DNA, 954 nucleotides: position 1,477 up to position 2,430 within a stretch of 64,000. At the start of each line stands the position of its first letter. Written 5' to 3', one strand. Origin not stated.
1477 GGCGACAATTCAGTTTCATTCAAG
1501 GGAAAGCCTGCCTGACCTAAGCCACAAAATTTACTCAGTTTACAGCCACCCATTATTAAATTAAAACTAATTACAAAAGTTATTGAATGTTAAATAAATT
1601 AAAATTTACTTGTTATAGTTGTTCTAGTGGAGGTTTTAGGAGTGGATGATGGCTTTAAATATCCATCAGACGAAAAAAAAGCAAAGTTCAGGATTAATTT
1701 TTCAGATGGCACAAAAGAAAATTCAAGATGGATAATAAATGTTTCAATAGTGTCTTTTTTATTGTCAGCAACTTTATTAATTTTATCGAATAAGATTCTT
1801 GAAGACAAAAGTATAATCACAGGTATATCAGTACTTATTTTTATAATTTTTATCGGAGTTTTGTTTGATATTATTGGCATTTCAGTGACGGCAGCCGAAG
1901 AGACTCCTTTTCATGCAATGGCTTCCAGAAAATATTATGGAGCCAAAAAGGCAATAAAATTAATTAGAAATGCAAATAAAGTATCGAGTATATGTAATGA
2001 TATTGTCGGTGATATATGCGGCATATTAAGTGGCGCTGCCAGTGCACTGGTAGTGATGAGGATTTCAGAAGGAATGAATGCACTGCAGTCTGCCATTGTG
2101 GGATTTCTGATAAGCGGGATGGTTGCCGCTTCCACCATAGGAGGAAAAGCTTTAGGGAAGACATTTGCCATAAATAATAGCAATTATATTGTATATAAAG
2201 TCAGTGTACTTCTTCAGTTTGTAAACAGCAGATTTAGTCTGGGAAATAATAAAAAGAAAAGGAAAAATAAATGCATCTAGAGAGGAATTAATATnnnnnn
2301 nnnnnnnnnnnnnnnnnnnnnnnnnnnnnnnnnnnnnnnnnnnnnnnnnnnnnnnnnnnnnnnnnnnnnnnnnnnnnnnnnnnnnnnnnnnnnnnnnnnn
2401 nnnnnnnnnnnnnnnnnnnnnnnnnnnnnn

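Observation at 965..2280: OLE RNA and its membrane partner OapA inside the ispA-dxs-tlyA-nadK-argR-recN operon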

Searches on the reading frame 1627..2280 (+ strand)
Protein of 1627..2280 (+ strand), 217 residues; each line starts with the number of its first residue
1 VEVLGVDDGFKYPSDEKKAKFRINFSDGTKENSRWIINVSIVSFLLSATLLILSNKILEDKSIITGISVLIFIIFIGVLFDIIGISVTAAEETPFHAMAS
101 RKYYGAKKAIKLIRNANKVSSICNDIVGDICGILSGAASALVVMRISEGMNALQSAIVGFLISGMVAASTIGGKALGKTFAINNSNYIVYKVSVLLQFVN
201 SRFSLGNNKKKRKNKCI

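Call 5: search_protein_families(library=pfam, proteins=[window:1627-2280:+])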
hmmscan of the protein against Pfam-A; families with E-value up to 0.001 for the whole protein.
window:1627-2280:+ (217 aa): 1 family
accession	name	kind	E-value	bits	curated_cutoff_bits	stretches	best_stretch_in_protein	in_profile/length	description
PF01595.25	CNNM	-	8.5e-05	22.7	28.4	1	70-199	3-127/181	Cyclin M transmembrane N-terminal domain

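Call 6: search_protein_families(library=ncbifam, proteins=[window:1627-2280:+])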
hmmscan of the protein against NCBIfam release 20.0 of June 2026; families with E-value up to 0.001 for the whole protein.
window:1627-2280:+ (217 aa): 0 families

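Call 8: find_homologous_proteins(query=window:1627-2277:+)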
Query window:1627-2277:+ (217 aa): 1046 proteins with E <= 0.001 among 1537 candidates; the best 120 are listed.
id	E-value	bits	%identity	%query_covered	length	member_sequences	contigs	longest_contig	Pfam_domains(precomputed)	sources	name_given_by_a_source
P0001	2.3e-126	437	100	98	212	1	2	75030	-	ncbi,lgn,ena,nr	ncbi:MAG TPA: Mg2+ and Co2+ transporter CorB [Clostridiaceae bacterium]|nr:Mg2+ and Co2+ transporter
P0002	1.7e-101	356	80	95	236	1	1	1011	-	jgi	-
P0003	6.5e-79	282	65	95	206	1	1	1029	-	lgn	-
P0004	3.4e-78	280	61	99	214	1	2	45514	-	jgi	-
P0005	5.2e-77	276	63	92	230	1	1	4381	-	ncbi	-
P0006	8.7e-77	276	61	96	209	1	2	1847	-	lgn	-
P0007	8.5e-76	272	61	97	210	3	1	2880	PF01595.26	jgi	-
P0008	1.9e-75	271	63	91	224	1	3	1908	-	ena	-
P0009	2.5e-75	271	58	97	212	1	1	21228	-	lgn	-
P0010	8.5e-75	269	58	96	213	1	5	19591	PF01595.26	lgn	-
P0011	1.3e-74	268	59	93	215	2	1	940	-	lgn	-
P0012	1.4e-74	268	61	94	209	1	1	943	-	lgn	-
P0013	2.3e-74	268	60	97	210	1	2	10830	-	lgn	-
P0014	2.3e-74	268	60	97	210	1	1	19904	-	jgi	jgi:hypothetical protein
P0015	7.0e-74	266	58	96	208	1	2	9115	-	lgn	-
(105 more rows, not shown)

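Call 9: search_solved_structures(query=window:1627-2277:+, max_evalue=1, show_alignments=2)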
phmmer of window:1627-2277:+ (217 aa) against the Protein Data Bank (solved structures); distinct sequences matched with E-value up to 1: 0.

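Call 18: find_encoding_contigs(protein=P0001, flank=10000, max_places=4)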
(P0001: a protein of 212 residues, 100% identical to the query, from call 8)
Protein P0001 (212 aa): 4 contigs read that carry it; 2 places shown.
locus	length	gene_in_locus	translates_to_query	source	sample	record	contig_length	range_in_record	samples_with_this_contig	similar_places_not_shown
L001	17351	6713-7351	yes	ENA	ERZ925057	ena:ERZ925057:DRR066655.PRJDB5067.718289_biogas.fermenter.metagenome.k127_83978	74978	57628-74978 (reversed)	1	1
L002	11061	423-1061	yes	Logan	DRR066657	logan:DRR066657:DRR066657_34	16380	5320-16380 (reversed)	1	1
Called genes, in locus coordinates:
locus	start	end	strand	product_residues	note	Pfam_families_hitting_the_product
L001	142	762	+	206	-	-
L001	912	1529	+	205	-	PF12685:SpoIIIAH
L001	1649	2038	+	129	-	PF03780:Asp23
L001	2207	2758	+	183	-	PF03780:Asp23 (weak)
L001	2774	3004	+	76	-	PF10031:DUF2273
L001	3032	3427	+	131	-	PF01029:NusB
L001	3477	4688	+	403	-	PF13742:tRNA_anti_2, PF01336:tRNA_anti-codon, PF02601:Exonuc_VII_L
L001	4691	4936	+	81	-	PF02609:Exonuc_VII_S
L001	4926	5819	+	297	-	PF00348:polyprenyl_synt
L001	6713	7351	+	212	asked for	-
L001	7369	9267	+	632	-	PF13292:DXP_synthase_N, PF00456:Transketolase_N (faint), PF02779:Transket_pyr, PF02780:Transketolase_C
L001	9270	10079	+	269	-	PF01479:S4, PF01728:FtsJ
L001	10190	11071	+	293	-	PF01513:NAD_kinase, PF20143:NAD_kinase_C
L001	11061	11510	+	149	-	PF01316:Arg_repressor, PF02863:Arg_repressor_C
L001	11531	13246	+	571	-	PF02463:SMC_N, PF13476:AAA_23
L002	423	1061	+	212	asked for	-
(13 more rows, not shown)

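Call 21: find_related_loci(query=P0001, collection=genome_contigs, flank=3000)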
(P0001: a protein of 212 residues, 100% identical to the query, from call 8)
Query P0001 (212 aa) in genome_contigs; peptide patterns used: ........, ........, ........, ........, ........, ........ (x = any residue, [..] = any of these).
344 stretches matched a pattern; 60 encode a relative of the query (tblastn E <= 1e-3); 60 distinct loci.
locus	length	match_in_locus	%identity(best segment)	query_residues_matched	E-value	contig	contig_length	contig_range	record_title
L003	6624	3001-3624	50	1-209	3e-67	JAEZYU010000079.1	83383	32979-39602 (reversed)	MAG: Bacillota bacterium isolate OH_PFB_25 k127_787958, whole genome shotgun sequence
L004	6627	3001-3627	49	1-209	5e-66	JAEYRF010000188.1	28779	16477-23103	MAG: Bacillota bacterium isolate OH_CBB_50 k127_1581422, whole genome shotgun sequence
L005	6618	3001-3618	49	3-208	2e-60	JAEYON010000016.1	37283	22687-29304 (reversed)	MAG: Bacillota bacterium isolate OH_CBB_153 k127_1354123, whole genome shotgun sequence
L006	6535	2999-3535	52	22-207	2e-56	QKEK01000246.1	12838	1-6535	MAG: Clostridia bacterium isolate SZUA-474 scaffold_15844, whole genome shotgun sequence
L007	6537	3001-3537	54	15-193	1e-55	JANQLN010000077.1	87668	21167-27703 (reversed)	MAG: Clostridia bacterium isolate PL25a_bin.60 k99_2566195, whole genome shotgun sequence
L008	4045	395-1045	49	3-210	8e-51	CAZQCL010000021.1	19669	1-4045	MAG TPA_asm: uncultured Oscillospiraceae bacterium isolate binchicken_co39_235 genome assembly, contig: NODE_6732_length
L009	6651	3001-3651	38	2-207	5e-45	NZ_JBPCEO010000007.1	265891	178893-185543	Halobacillus mangrovi strain A1-3 7, whole genome shotgun sequence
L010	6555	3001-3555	41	17-197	5e-45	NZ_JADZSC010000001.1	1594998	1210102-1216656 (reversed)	Halobacillus yeomjeoni strain KCTC 3957 NODE_1_length_1594998_cov_108.716, whole genome shotgun sequence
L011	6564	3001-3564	41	17-200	8e-45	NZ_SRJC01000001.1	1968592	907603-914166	Halobacillus salinus strain HSL-3 NODE_1_length_1968592_cov_26.3161, whole genome shotgun sequence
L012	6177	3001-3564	42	26-209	2e-44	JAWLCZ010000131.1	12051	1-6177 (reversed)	MAG: Paenibacillaceae bacterium isolate 15dZY3.bin.76 NODE_5514_length_12051_cov_3.534137, whole genome shotgun sequence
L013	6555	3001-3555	41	11-197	1e-43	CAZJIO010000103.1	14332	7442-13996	MAG TPA_asm: uncultured Eubacteriales bacterium isolate SRP290908_co2_161 genome assembly, contig: NODE_5777_length_1433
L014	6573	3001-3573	42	10-205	4e-40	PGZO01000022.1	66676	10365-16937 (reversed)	MAG: Firmicutes bacterium HGW-Firmicutes-7 bjp_ig2157_scaffold_141, whole genome shotgun sequence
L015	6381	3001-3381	52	60-185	2e-39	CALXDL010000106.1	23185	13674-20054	MAG: uncultured Oscillospiraceae bacterium isolate E14__bin99 genome assembly, contig: E14__k127_4618823, whole genome s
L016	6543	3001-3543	46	30-210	4e-39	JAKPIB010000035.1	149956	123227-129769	MAG: Bacillota bacterium isolate USOA134_metabat.17_sub k141_114009, whole genome shotgun sequence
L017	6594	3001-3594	41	17-210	2e-38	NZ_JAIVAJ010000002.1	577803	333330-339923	Halobacillus litoralis strain AcN35-2 AcN35-2_ctg002, whole genome shotgun sequence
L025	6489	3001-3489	41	29-192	2e-34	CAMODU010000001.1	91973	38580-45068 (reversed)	MAG: uncultured bacterium isolate SRR873606_bin.1_metaWRAP_v1.3_MAG genome assembly, contig: NODE_203_length_91973_cov_1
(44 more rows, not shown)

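Call 41: search_protein_families(library=pfam, proteins=[L025:42-1154:+, L025:1209-2936:+, L025:2989-3510:+, L025:3507-4271:+, L025:4298-5113:+], max_evalue=0.01)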
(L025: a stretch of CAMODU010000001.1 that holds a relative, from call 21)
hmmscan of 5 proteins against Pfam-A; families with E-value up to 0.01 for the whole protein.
L025:42-1154:+ (370 aa): 0 families

L025:1209-2936:+ (575 aa): 2 families
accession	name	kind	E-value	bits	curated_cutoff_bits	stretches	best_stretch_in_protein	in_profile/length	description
PF03382.20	DUF285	-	4.9e-13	49.3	25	1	255-356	6-102/120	Mycoplasma protein of unknown function, DUF285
PF17210.9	SdrD_B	-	0.00042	20.9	29.7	0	184-215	37-68/112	SdrD B-like domain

L025:2989-3510:+ (173 aa): 1 family
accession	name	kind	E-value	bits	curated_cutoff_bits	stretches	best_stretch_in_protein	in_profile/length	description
PF01595.25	CNNM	-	9.1e-06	25.9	28.4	1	39-169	1-127/181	Cyclin M transmembrane N-terminal domain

L025:3507-4271:+ (254 aa): 5 families
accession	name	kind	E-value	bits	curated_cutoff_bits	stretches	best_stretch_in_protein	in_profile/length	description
PF00106.31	adh_short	-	7.8e-41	140.1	26.6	1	3-185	3-188/195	short chain dehydrogenase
PF13561.12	adh_short_C2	-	7e-23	81.9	27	1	7-188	1-185/236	Enoyl-(Acyl carrier protein) reductase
PF08659.16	KR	-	2.3e-10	41.1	22.6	1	4-151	4-156/180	KR domain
PF01370.27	Epimerase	-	4.1e-05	23.6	20.9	1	3-86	1-78/240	NAD dependent epimerase/dehydratase family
PF04321.23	RmlD_sub_bind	-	0.0032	17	27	1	1-82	1-61/287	RmlD substrate binding domain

L025:4298-5113:+ (271 aa): 0 families

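Call 43: predict_structure(alignment_id=A2)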
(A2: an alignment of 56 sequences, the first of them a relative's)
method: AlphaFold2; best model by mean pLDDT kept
length: 212 residues; sequences in the alignment: 56
mean_pLDDT: 77.6   pTM: 0.65
mean pLDDT of the five models: 77.6, 71.1, 70.7, 70.2, 69.4
residues with pLDDT >= 90: 20; 70-90: 147; 50-70: 13; < 50: 32
segments of 3 or more residues with pLDDT < 50: 1-7, 9-22, 202-212
pLDDT, mean of each block of 10 residues (from residue 1): 45 45 62 79 78 73 86 90 87 84 86 86 85 85 87 90 89 89 89 74 48 42
secondary structure, 60 per line:
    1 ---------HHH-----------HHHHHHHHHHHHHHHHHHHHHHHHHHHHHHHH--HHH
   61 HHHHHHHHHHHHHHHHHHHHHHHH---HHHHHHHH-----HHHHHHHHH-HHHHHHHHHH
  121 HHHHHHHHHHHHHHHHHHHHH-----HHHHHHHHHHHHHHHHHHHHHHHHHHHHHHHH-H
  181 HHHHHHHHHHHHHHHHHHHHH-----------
elements in order: H24-55 H58-84 H88-95 H101-109 H111-141 H147-178 H180-201

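Call 45: fold_search(model_id=the predicted structure, library=pdb)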
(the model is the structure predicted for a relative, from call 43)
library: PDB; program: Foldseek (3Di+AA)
matches with E <= 10: 93; with E <= 0.001: 0
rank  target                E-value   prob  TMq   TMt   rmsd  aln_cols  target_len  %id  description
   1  7m1t_B                3.1e-03  1.00  0.42  0.30   7.4       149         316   14  Crystal structure of an archaeal CNNM, MtCorB, with C-terminal deletion in complex with Mg2+-ATP (released 2021-06-16)
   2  7m1t_A                1.7e-02  1.00  0.48  0.34   5.0       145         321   13  Crystal structure of an archaeal CNNM, MtCorB, with C-terminal deletion in complex with Mg2+-ATP (released 2021-06-16)
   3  7m1u_A                4.1e-02  1.00  0.44  0.31  10.3       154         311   15  Crystal structure of an archaeal CNNM, MtCorB, R235L mutant with C-terminal deletion (released 2021-06-16)
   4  7m1u_B                1.1e-01  1.00  0.49  0.36   4.2       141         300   13  Crystal structure of an archaeal CNNM, MtCorB, R235L mutant with C-terminal deletion (released 2021-06-16)
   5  7cff                  2.3e-01  0.99  0.41  0.52   7.2       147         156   18  Structure of the thermostabilized transmembrane domain of the bacterial CNNM/CorC family Mg2+ transporter in complex wit (released 2021-02-24)
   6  7cfg                  3.1e-01  0.99  0.42  0.54   7.0       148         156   19  Structure of the transmembrane domain of the bacterial CNNM/CorC family Mg2+ transporter in complex with Mg2+ (released 2021-02-24)
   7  7eja_R                2.5e+00  0.06  0.14  0.12  22.2       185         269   11  Structure of the alpha2A-adrenergic receptor GoA signaling complex bound to dexmedetomidine (released 2022-04-13)
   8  9ddm_A                2.6e+00  0.10  0.21  0.20  16.7       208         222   15  E. coli TolAQR conformation I (released 2025-07-09)
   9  9plo_R                2.9e+00  0.06  0.14  0.12  22.1       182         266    9  Structure of alpha2a adrenergic receptor in complex with Go heterotrimer, scFv16, and N-(5-methylnaphthalen-1-yl)pyrid (released 2025-07-30)
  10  1i4t_B                3.0e+00  0.08  0.20  0.22  16.0       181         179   12  CRYSTAL STRUCTURE ANALYSIS OF RAC1-GMPPNP IN COMPLEX WITH ARFAPTIN (released 2001-05-16)
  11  9m0s                  3.2e+00  0.13  0.30  0.18  16.1       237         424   12  Acetyl-CoA-bound SLC33A1 in a cytoplasm-facing conformation (released 2025-04-23)
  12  6jx6_C                3.3e+00  0.21  0.31  0.40  10.7       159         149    9  Tetrameric form of Smac (released 2019-12-04)
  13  1i4d_A                3.3e+00  0.06  0.17  0.19  19.1       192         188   13  CRYSTAL STRUCTURE ANALYSIS OF RAC1-GDP COMPLEXED WITH ARFAPTIN (P21) (released 2001-05-16)
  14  1fyh_A                3.5e+00  0.06  0.17  0.15  21.8       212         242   10  1:1 COMPLEX BETWEEN AN INTERFERON GAMMA SINGLE-CHAIN VARIANT AND ITS RECEPTOR (released 2000-10-11)
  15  9div_C                3.7e+00  0.16  0.28  0.37  11.8       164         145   10  The crystal structure of de novo designed ChuA binding protein C8 (released 2025-05-21)
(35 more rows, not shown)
